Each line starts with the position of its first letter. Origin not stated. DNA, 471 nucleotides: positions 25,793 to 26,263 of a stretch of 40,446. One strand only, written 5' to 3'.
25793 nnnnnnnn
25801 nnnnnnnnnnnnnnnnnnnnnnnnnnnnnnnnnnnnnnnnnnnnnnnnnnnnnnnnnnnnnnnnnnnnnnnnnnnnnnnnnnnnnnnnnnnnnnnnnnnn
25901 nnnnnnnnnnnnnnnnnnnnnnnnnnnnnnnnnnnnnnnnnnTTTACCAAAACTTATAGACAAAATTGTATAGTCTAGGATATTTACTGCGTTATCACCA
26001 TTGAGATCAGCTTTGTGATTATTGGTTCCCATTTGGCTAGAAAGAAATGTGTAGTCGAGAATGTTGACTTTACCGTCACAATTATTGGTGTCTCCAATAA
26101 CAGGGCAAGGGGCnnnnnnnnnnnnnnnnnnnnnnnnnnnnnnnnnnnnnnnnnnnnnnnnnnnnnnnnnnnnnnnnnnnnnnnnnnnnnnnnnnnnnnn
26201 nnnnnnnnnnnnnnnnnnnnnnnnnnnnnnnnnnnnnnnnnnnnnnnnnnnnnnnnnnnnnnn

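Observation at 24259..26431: Two dockerin sequence classes; the cargo class has a Cys-bracketed first Ca-loop with a one-residue insertion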

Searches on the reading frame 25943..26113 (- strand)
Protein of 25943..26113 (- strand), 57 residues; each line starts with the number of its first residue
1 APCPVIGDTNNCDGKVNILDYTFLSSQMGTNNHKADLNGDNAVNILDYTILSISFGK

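Call 9: search_solved_structures(query=window:25943-26113:-, max_evalue=10, show_alignments=4)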
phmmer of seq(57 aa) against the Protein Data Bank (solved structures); distinct sequences matched with E-value up to 10: 19.
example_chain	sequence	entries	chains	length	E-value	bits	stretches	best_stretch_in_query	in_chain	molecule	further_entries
2y3n_B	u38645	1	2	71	1.2e-06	32.1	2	34-57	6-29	CELLULOSOMAL FAMILY-48 PROCESSIVE GLYCOSIDE HYDROLASE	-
7c5x_A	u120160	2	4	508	0.0012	22.7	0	30-55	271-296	iota-carbonic anhydrase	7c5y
4fl4_A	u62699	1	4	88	0.021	18.7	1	6-52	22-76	Glycoside hydrolase family 9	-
4dh2_B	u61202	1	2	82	0.023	18.6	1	5-51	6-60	Dockerin type 1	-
5nrk_B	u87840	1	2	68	0.027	18.4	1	33-52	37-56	DocCel5: Type I dockerin repeat domain from A. cellulolyticus family 5 endoglucanase WP_01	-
1daq_A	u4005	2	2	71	0.041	17.8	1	6-52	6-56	ENDOGLUCANASE SS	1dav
2mte_A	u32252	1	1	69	0.044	17.8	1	6-51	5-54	Cellulose 1,4-beta-cellobiosidase (reducing end) CelS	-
5nrm_B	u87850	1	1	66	0.048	17.6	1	33-52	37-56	DocCel5: Type I dockerin repeat domain from A. cellulolyticus family 5 endoglucanase WP_01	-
5n5p_B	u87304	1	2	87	0.056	17.4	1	3-33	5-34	Putative cellulosomal scaffoldin protein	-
2vn5_B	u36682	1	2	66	0.096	16.7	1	5-52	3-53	ENDOGLUCANASE A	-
2yik_A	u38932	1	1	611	0.14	16.1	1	5-52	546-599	ENDOGLUCANASE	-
2vn6_B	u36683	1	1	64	0.32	15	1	5-52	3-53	ENDOGLUCANASE A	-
6kg9_A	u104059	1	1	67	0.42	14.7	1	5-48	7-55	And cellulose-binding endoglucanase family 9 CelL ortholog dockerin domain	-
2jnk_A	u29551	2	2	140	0.72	13.9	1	7-48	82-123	Hyalurononglucosaminidase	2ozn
6kge_D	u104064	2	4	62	0.83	13.7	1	5-48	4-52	And cellulose-binding endoglucanase family 9 CelL ortholog dockerin domain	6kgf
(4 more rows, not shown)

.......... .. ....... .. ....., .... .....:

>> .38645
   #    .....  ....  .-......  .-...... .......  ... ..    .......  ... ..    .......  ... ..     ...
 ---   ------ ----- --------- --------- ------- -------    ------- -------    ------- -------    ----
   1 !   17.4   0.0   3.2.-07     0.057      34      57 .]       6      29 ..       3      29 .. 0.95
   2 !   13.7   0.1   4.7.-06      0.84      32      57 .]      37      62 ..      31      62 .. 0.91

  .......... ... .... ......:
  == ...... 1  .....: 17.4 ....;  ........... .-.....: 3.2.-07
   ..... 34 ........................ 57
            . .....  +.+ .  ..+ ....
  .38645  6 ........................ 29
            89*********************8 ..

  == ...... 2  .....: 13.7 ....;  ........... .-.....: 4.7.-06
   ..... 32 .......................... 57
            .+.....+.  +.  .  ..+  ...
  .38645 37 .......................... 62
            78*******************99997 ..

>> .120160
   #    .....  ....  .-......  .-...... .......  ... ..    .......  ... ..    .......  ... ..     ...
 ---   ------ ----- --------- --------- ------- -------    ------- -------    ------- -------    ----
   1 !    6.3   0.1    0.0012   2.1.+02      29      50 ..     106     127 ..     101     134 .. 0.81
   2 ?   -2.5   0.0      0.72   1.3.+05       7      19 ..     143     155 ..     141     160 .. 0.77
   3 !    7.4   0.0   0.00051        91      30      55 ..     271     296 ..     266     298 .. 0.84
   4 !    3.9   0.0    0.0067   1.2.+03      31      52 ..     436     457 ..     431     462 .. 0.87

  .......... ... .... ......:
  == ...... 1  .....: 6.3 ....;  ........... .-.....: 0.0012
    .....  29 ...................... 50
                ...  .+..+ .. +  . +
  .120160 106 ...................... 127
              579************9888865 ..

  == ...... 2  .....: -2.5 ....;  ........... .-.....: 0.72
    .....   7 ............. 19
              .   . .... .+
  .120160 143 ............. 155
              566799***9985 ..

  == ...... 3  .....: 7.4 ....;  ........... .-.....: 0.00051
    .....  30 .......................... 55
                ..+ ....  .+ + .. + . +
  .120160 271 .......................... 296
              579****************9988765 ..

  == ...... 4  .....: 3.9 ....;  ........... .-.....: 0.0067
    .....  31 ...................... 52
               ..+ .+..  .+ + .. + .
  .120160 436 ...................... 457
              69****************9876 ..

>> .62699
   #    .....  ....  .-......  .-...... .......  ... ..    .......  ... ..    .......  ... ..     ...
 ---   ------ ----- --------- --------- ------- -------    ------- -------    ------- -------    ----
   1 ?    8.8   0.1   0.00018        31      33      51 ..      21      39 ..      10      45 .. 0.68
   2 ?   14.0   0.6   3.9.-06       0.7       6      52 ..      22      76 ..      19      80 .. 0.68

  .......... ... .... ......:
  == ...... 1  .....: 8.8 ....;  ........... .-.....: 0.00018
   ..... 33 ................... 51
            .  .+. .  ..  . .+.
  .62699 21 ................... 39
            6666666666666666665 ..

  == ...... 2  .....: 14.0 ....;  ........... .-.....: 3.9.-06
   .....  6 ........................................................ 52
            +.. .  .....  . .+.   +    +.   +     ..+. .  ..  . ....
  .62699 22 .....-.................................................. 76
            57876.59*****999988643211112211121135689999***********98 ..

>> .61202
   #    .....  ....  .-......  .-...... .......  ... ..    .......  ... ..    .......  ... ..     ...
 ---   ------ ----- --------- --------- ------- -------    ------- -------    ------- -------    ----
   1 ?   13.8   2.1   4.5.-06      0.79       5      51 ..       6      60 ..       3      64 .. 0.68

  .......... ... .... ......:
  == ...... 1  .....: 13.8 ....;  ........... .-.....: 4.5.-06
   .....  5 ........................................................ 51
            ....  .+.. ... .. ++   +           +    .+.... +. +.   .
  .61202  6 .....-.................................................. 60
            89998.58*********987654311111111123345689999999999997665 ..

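Call 11: find_homologous_proteins(query=A2, max_evalue=0.001)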
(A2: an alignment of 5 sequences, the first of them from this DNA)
Query A2 (5 sequences) (57 aa, profile of the alignment): 20 proteins with E <= 0.001 among 43 candidates.
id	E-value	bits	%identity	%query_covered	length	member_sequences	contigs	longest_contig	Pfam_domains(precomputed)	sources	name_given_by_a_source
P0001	1.2e-29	120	88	100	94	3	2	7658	PF00404.25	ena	-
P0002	1.9e-29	119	100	100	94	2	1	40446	PF00404.25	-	-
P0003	3.2e-19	87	59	98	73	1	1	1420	PF00404.25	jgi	jgi:hypothetical protein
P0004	5.3e-9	54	49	96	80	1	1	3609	PF00404.25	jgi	jgi:hypothetical protein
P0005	6.6e-9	53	49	77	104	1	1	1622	PF00404.25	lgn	-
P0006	1.2e-8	53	51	82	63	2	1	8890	PF00404.25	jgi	-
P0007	1.9e-6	46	42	79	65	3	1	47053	PF00404.25,PF13202.13,PF00036.39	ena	-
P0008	2.4e-6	45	55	74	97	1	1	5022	PF00404.25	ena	-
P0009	2.7e-6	45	45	86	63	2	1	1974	PF00404.25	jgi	jgi:hypothetical protein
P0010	3.5e-6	45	45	82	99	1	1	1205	PF00404.25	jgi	jgi:hypothetical protein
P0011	1.5e-5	43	50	79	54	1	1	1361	PF00404.25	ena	-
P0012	1.8e-5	42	46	91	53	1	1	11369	PF00404.25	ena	-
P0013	2.7e-5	42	46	81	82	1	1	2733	PF00404.25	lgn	-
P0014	1.1e-4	40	46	81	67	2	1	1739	PF00404.25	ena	-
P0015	1.4e-4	40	47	86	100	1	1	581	PF00404.25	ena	-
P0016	1.4e-4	40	44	79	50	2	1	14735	PF00404.25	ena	-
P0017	2.1e-4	39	44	79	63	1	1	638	PF00404.25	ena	-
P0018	4.9e-4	38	46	81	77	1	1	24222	PF00404.25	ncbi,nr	ncbi:hypothetical protein C6495_09265 [Candidatus Poribacteria bacterium]|nr:MAG: hypothetical prote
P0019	5.2e-4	38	47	79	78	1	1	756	PF00404.25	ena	-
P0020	8.4e-4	37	42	96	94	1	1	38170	PF00404.25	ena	-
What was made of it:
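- Tried and rejected: The word-indexed homologue search with the dockerin profile returned only short proteins and few relatives (call 11).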

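Call 14: find_related_loci(query=A2, collection=genome_contigs, flank=6000)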
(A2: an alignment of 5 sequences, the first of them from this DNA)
Query A2 (57 aa) in genome_contigs; peptide patterns used: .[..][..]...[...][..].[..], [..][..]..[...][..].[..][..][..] (x = any residue, [..] = any of these).
85 stretches matched a pattern; 17 encode a relative of the query (tblastn E <= 1e-3); 16 distinct loci.
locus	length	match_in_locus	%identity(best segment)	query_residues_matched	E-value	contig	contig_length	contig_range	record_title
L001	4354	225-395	88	1-57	5e-32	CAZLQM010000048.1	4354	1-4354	MAG TPA_asm: uncultured Gammaproteobacteria bacterium isolate SRP107338_co1_111 genome assembly, contig: NODE_30497_leng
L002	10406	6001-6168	64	2-57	5e-22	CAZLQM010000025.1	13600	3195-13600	MAG TPA_asm: uncultured Gammaproteobacteria bacterium isolate SRP107338_co1_111 genome assembly, contig: NODE_4951_lengt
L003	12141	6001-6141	45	11-57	4e-9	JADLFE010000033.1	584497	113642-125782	MAG: Phycisphaerales bacterium isolate SJ353 c_000001000215, whole genome shotgun sequence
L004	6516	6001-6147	41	3-51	2e-8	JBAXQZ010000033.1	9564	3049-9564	MAG: bacterium isolate ELA570 MAG570_33, whole genome shotgun sequence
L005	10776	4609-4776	44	11-57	3e-8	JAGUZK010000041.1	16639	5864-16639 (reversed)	MAG: Candidatus Woesebacteria bacterium isolate DeMMO6_59 c_000000115763, whole genome shotgun sequence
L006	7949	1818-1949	43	11-52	4e-8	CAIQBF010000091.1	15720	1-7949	uncultured bacterium isolate Loclat_bin-19288 genome assembly, contig: bin-19288:091/110, whole genome shotgun sequence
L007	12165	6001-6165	44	11-55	2e-7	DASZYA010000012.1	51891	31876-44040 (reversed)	MAG TPA_asm: Patescibacteria group bacterium isolate SMAG_U6198 k141_169359, whole genome shotgun sequence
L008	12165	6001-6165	44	11-55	2e-7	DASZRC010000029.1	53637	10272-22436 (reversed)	MAG TPA_asm: Patescibacteria group bacterium isolate SMAG_U6014 k141_873103, whole genome shotgun sequence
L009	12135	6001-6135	44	11-55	3e-7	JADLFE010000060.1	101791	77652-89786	MAG: Phycisphaerales bacterium isolate SJ353 c_000001723671, whole genome shotgun sequence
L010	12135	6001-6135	44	11-55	4e-7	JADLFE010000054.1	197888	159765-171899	MAG: Phycisphaerales bacterium isolate SJ353 c_000001647953, whole genome shotgun sequence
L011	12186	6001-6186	48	8-57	1e-7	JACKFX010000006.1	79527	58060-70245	MAG: Pseudomonadales bacterium isolate HK-STAS-PATE-16 HK-STAS-PATE-16_6, whole genome shotgun sequence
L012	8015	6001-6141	43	11-55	1e-6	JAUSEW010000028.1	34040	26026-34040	MAG: Candidatus Levyibacteriota bacterium isolate E14_maxbin.252 E14_k141_1493801, whole genome shotgun sequence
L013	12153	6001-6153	35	11-57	2e-6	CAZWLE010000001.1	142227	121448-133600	MAG TPA_asm: uncultured Candidatus Saccharibacteria bacterium isolate SRP292972_co3_120 genome assembly, contig: NODE_15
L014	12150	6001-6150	36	11-57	3e-5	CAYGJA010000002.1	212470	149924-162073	MAG TPA_asm: uncultured Candidatus Saccharibacteria bacterium isolate ERP117304_co1_114 genome assembly, contig: NODE_66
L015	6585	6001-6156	38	6-51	7e-5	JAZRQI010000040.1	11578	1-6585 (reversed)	MAG: Acutalibacteraceae bacterium isolate T1900045365_YK20190055.MAGScoT_cleanbin_000008 SGB_6838_k141_2411187, whole ge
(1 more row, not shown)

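Call 19: search_protein_representatives(alignment_id=A2)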
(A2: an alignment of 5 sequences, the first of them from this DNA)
Query: 5 sequences, 58 profile positions. Proteins with E-value up to 0.001 (for the whole library): 6214; up to 1e-10: 161; up to 1e-30: 1. The best 150 are listed.
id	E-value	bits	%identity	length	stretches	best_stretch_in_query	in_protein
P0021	2.9e-40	152.3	-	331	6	5-57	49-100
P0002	5.9e-30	119.2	-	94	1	1-57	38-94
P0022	8.6e-30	118.7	-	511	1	1-58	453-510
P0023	6.0e-29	116.0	-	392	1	1-57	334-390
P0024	1.2e-28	115.1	-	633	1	1-58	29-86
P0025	2.2e-28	114.2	-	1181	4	5-58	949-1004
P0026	3.8e-28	113.4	-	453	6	13-57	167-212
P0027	5.7e-28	112.9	-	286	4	2-54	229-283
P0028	1.4e-25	105.2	-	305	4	5-56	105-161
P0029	1.4e-24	102.0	-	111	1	1-57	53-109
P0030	1.8e-24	101.6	-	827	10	13-53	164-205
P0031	1.2e-23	99.0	-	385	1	1-58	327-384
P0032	7.0e-23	96.6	-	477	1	1-58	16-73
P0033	8.6e-23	96.3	-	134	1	1-57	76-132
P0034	3.2e-22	94.5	-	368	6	5-57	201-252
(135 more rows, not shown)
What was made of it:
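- Tried and rejected: The exhaustive HMMER search was needed (call 19).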

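Call 37: find_related_loci(query=A5, collection=metagenome_contigs, flank=10000)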
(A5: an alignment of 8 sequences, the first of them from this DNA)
Query A5 (57 aa) in metagenome_contigs; peptide patterns used: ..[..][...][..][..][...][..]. (x = any residue, [..] = any of these).
572 stretches matched a pattern; 45 encode a relative of the query (tblastn E <= 1e-3); 44 distinct loci.
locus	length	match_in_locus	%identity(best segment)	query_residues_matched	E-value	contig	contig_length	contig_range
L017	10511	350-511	58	3-57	1e-14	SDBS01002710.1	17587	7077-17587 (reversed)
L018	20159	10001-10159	47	11-57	4e-9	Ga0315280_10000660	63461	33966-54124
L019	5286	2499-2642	45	3-51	8e-9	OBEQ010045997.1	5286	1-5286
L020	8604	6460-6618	47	11-57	5e-8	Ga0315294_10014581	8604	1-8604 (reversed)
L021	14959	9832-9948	44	12-50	5e-8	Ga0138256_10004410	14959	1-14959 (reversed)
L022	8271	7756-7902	41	3-51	6e-8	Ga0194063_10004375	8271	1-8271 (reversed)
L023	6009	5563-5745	40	3-57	2e-7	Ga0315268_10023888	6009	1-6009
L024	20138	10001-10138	51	7-47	5e-7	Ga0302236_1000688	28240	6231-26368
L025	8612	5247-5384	39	11-51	4e-7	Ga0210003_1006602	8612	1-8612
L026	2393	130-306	39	4-57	4e-7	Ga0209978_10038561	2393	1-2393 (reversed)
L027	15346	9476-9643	44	7-57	9e-7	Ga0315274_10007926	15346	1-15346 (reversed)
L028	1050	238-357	41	11-51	8e-7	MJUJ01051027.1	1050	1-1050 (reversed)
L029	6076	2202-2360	45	11-57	8e-7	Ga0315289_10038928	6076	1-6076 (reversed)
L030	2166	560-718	42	11-57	1e-6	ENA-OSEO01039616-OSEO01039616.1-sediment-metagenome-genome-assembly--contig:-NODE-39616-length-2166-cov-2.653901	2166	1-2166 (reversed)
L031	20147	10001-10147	44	4-47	3e-6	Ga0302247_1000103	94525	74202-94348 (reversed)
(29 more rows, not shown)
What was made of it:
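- Tried and rejected: Its search pattern contains the loop Cys, so the 44 loci it returned are biased towards Cys-bearing dockerins and cannot be used for frequency estimates (call 37).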

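Call 40: search_solved_structures(query=A4, max_evalue=1, show_alignments=5)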
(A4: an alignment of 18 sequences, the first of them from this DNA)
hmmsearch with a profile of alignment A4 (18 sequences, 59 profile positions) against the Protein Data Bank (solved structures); distinct sequences matched with E-value up to 1: 34.
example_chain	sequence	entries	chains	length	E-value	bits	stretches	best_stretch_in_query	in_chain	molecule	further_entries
2y3n_B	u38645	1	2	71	2.9e-10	43.4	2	34-58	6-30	CELLULOSOMAL FAMILY-48 PROCESSIVE GLYCOSIDE HYDROLASE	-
2yik_A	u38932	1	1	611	3.4e-06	30.3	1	6-52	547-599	ENDOGLUCANASE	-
4fl4_A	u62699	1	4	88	1.4e-05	28.3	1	7-53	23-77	Glycoside hydrolase family 9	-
5nrk_B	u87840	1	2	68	0.00012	25.3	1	7-52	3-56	DocCel5: Type I dockerin repeat domain from A. cellulolyticus family 5 endoglucanase WP_01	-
1daq_A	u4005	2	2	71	0.00016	25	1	4-52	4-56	ENDOGLUCANASE SS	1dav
2mte_A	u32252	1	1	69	0.00016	25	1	4-52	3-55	Cellulose 1,4-beta-cellobiosidase (reducing end) CelS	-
1ohz_B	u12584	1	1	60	0.00039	23.7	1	7-53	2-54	ENDO-1,4-BETA-XYLANASE Y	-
5nrm_B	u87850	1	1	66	0.00047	23.5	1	7-52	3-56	DocCel5: Type I dockerin repeat domain from A. cellulolyticus family 5 endoglucanase WP_01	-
2ccl_B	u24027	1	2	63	0.0005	23.4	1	5-53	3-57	ENDO-1,4-BETA-XYLANASE Y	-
5k39_B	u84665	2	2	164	0.0038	20.5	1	10-55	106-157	Dockerin module from a protein of unknown function | Ig domain protein group 2 domain protein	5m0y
2jnk_A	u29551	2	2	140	0.0039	20.5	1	6-44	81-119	Hyalurononglucosaminidase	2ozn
4cj0_A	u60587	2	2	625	0.0043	20.4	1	5-53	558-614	ENDOGLUCANASE D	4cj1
1clc_A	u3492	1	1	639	0.0046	20.3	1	5-53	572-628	ENDOGLUCANASE CELD; EC: 3.2.1.4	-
8x39_A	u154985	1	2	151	0.0048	20.2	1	6-53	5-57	Serine protease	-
8x3a_A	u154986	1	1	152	0.005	20.2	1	6-53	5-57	Serine protease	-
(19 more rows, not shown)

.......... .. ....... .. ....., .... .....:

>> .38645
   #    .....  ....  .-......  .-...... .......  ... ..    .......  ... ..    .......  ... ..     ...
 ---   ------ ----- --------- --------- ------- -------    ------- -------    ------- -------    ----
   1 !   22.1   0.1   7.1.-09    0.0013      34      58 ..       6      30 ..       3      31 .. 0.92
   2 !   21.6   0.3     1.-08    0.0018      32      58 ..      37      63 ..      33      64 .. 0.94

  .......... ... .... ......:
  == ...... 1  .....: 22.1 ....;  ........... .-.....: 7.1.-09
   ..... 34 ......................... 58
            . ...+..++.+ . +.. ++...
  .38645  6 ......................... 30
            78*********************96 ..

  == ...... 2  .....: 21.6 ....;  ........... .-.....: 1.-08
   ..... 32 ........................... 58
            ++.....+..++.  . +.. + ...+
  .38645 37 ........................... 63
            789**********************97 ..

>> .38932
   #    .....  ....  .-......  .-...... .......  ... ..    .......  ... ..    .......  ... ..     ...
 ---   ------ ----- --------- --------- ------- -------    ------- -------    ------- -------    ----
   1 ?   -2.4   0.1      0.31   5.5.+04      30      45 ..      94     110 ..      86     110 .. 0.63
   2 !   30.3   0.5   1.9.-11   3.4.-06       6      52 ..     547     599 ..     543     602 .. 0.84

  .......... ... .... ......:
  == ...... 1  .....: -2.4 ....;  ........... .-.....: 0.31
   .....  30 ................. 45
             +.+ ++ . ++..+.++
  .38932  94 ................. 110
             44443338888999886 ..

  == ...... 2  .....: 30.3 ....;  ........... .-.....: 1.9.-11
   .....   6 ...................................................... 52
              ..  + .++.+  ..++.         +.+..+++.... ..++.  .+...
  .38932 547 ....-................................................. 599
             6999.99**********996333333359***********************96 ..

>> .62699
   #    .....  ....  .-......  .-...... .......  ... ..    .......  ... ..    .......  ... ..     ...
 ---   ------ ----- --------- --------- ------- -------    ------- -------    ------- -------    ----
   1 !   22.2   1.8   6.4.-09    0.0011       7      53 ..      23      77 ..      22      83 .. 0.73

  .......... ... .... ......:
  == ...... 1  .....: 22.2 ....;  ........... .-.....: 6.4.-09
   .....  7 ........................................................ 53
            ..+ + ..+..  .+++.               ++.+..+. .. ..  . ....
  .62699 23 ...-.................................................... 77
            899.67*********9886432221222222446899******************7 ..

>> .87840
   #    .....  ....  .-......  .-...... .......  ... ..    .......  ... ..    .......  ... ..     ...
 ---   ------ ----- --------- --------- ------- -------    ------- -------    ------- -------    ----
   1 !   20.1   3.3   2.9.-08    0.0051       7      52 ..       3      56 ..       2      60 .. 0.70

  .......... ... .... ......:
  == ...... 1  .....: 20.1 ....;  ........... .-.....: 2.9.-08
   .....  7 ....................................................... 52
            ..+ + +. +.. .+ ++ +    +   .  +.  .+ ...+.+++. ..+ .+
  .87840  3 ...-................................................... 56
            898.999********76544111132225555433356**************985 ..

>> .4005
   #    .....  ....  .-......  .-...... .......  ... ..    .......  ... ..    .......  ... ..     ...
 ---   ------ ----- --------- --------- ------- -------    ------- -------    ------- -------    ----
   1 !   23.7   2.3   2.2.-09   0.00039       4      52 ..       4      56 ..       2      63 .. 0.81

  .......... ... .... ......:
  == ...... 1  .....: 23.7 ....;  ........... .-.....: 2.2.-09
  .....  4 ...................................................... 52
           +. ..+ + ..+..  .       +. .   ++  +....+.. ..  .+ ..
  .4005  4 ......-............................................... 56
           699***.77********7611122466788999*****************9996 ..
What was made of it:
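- Checked: HMMER alignments to solved dockerins place a one-residue gap in the canonical sequence opposite this loop (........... against GDV-NDDGKVN; calls 9, 40).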

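Call 50: predict_structure(alignment_id=A4)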
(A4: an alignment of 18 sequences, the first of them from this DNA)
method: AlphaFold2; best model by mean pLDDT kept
length: 57 residues; sequences in the alignment: 18
mean_pLDDT: 93.6   pTM: 0.77
mean pLDDT of the five models: 93.6, 93.3, 92.9, 92.0, 91.7
residues with pLDDT >= 90: 48; 70-90: 9; 50-70: 0; < 50: 0
segments of 3 or more residues with pLDDT < 50: none
pLDDT, mean of each block of 10 residues (from residue 1): 86 94 97 94 97 94
secondary structure, 60 per line:
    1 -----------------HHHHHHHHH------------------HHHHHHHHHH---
elements in order: H18-26 H45-54
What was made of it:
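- On Dockerin (Pfam PF00404 Dockerin_1): AF2 on alignment A4 gives pLDDT 93.6 with helices at 18-26 and 45-54 (call 50).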
